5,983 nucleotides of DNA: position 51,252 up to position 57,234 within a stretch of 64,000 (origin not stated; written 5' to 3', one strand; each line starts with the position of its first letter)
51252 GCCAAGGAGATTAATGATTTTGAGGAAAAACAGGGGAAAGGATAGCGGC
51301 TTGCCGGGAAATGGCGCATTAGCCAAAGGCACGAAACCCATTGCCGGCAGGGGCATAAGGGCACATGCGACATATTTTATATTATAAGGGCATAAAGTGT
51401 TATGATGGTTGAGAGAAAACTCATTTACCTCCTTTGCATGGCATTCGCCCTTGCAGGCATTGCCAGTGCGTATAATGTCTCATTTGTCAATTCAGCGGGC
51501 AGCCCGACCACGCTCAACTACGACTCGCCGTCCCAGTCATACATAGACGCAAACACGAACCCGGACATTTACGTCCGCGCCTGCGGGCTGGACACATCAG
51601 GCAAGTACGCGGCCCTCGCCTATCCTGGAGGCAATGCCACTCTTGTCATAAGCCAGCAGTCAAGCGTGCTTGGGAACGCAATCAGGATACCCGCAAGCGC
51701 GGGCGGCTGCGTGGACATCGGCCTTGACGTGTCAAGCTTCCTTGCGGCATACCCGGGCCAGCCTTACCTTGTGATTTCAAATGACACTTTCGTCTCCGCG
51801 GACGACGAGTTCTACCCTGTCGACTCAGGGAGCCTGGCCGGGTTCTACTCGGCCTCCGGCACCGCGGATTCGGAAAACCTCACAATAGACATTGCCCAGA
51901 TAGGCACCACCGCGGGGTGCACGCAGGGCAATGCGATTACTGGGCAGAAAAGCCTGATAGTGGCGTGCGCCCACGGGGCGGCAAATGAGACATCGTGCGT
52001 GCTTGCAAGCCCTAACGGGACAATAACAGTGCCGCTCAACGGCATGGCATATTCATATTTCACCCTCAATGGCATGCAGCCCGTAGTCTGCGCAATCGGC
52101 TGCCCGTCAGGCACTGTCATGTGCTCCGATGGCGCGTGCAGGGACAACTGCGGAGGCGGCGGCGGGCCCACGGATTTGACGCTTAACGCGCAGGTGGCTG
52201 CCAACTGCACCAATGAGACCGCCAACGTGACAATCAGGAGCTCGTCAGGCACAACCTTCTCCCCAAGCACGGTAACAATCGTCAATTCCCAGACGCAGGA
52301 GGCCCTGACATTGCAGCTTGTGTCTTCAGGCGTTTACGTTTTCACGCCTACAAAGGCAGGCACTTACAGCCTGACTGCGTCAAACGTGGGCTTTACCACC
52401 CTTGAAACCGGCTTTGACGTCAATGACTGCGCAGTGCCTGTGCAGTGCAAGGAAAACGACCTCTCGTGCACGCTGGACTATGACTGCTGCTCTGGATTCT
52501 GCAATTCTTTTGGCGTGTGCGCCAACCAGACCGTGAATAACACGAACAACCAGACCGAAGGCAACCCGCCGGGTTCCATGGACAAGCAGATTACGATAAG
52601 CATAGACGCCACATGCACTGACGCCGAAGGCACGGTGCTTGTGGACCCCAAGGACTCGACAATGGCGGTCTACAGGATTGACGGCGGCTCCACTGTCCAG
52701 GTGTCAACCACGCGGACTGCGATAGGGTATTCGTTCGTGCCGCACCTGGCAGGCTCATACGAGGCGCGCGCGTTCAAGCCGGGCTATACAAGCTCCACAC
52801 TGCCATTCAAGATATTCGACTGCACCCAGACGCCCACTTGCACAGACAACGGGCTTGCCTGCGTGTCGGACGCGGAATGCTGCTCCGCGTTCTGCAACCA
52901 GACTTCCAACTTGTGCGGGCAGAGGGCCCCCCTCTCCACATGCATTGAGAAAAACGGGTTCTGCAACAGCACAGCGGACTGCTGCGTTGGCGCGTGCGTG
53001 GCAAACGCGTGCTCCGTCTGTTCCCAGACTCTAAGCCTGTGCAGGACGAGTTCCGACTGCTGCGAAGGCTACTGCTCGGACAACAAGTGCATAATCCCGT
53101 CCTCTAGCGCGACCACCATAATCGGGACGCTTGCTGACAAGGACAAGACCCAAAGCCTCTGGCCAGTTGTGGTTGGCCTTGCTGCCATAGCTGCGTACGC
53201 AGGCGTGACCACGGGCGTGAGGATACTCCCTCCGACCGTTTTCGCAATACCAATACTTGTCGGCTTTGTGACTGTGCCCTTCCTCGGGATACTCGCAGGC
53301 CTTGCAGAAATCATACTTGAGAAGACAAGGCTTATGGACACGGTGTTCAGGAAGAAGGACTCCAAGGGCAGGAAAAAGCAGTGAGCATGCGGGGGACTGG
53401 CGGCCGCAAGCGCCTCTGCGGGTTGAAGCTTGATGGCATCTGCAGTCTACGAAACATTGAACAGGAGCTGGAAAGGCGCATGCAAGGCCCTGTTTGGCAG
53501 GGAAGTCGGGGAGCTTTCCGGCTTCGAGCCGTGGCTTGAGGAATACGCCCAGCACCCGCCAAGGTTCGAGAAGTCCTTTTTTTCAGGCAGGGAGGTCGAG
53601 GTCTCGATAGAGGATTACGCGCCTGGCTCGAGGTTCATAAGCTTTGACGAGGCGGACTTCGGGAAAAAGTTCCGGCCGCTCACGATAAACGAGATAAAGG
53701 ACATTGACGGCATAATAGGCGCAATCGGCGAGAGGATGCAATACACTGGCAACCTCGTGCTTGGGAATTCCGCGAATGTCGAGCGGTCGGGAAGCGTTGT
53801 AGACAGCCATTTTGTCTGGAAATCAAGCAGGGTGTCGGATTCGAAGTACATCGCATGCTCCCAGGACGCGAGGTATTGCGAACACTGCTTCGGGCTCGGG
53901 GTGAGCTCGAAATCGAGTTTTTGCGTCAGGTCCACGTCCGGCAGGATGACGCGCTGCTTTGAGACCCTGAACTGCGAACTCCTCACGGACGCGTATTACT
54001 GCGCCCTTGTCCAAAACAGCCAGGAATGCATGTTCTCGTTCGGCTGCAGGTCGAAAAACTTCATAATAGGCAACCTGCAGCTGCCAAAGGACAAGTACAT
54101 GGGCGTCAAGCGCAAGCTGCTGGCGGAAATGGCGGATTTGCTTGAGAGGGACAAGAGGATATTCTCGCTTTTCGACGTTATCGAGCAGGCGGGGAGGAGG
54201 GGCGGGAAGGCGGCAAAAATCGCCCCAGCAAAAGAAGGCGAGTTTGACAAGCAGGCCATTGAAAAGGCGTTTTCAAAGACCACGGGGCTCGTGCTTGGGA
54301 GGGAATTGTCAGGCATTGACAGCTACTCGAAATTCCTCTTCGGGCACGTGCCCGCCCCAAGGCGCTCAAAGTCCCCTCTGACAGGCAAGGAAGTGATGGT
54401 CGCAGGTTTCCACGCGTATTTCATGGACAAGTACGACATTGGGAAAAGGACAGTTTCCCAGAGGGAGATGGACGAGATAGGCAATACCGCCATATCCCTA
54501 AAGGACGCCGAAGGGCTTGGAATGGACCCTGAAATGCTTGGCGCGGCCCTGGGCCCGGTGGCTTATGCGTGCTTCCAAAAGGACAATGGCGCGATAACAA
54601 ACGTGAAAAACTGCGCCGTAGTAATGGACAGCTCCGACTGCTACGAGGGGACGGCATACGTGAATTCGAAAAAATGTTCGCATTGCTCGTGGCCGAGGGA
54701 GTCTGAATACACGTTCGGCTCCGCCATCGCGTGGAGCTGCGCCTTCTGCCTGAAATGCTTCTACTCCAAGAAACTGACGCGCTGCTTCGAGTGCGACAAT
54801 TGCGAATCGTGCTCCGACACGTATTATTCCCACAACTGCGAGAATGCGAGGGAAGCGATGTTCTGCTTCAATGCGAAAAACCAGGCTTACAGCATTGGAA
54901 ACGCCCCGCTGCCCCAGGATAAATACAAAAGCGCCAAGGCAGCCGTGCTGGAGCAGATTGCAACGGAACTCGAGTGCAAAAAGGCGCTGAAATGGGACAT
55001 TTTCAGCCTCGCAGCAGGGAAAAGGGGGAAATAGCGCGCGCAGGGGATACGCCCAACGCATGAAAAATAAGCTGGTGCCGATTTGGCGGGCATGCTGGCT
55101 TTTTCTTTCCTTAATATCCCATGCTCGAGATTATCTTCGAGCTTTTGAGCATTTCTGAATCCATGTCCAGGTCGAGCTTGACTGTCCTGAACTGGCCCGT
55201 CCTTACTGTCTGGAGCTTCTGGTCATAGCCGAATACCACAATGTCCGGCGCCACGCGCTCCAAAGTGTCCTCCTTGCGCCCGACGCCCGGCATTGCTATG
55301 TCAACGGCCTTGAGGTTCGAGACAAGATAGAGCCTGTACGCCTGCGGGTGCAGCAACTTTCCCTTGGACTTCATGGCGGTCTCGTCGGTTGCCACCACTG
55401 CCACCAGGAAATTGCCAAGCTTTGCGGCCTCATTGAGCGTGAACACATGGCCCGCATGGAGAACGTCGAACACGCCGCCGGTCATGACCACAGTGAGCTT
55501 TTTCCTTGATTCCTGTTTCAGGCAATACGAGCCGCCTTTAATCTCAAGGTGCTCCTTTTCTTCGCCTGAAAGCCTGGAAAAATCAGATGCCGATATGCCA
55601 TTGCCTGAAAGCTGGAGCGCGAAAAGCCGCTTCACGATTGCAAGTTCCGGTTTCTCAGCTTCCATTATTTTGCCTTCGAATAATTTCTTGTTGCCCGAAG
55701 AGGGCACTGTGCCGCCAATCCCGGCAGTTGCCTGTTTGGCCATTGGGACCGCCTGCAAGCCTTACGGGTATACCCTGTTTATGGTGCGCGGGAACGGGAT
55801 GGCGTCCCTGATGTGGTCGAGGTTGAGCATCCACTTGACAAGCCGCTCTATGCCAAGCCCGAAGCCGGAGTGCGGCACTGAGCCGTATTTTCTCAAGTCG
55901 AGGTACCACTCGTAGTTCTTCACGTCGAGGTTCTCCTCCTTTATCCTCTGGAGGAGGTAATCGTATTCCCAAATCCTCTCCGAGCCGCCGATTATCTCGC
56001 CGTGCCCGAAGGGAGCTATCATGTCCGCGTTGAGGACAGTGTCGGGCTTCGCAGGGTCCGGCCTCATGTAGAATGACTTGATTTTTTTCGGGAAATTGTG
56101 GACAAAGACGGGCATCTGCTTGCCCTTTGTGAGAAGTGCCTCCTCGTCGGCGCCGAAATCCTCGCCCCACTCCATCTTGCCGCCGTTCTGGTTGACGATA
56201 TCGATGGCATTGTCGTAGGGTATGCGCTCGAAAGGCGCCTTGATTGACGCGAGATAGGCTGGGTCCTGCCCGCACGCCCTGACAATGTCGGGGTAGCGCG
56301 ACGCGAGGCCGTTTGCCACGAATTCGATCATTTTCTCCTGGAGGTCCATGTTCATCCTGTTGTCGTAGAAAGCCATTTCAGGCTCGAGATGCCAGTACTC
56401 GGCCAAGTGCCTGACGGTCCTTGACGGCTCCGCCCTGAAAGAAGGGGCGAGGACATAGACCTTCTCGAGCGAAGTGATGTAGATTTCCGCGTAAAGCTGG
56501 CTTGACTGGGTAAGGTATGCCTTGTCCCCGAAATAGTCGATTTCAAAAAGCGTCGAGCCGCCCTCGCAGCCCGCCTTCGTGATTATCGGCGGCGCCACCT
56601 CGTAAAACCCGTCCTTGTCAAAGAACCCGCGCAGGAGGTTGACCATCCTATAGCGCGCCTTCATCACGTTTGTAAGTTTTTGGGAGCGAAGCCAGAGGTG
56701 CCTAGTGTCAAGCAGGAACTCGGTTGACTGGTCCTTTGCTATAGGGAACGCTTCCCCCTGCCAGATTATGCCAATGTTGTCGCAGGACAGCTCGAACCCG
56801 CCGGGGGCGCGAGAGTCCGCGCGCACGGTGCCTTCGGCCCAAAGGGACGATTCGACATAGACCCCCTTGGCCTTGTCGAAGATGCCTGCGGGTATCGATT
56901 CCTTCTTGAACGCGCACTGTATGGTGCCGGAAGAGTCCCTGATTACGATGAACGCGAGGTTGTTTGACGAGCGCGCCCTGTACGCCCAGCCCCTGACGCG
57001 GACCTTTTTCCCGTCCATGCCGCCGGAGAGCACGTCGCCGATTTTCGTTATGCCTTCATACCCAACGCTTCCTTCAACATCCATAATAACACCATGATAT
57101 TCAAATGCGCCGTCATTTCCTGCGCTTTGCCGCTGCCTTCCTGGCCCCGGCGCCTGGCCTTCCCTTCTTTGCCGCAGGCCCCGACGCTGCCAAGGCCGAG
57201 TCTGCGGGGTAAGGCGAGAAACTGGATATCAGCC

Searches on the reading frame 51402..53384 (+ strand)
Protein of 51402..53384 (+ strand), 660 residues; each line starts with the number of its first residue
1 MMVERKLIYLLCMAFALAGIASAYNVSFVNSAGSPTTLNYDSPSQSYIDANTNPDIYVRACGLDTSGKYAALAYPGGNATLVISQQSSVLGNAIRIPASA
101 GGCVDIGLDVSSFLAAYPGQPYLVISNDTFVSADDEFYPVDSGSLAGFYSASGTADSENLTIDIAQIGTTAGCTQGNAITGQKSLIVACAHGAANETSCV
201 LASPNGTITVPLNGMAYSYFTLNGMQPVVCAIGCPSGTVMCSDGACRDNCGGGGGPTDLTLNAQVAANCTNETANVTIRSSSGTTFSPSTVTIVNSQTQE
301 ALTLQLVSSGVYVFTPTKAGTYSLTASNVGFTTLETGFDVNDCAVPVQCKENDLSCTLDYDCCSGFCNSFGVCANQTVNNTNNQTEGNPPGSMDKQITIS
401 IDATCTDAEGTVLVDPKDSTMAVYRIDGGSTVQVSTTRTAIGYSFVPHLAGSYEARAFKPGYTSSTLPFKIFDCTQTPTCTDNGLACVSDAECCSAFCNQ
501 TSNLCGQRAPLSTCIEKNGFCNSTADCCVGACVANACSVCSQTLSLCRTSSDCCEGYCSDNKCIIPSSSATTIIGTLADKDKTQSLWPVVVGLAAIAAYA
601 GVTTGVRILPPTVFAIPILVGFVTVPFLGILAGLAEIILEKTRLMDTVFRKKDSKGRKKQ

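Call 50: search_protein_families(library=pfam, proteins=[window:51402-53384:+], max_evalue=0.001)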
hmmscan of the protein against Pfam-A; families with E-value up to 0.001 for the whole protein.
window:51402-53384:+ (660 aa): 1 family
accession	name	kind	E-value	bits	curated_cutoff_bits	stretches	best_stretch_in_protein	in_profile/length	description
PF13620.12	CarboxypepD_reg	-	5.2e-08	33.6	32.3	1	276-341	4-70/82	Carboxypeptidase regulatory-like domain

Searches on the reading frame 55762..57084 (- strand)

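Call 50: search_protein_families(library=pfam, proteins=[window:55762-57084:-], max_evalue=0.001)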
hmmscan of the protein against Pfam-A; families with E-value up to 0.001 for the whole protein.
window:55762-57084:- (440 aa): 2 families
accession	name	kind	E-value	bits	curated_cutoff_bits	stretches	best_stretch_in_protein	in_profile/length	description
PF00152.25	tRNA-synt_2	-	5.1e-74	249.5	25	1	121-434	2-307/308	tRNA synthetases class II (D, K and N)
PF01336.31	tRNA_anti-codon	-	1.5e-11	44.5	27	1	28-106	1-74/75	OB-fold nucleic acid binding domain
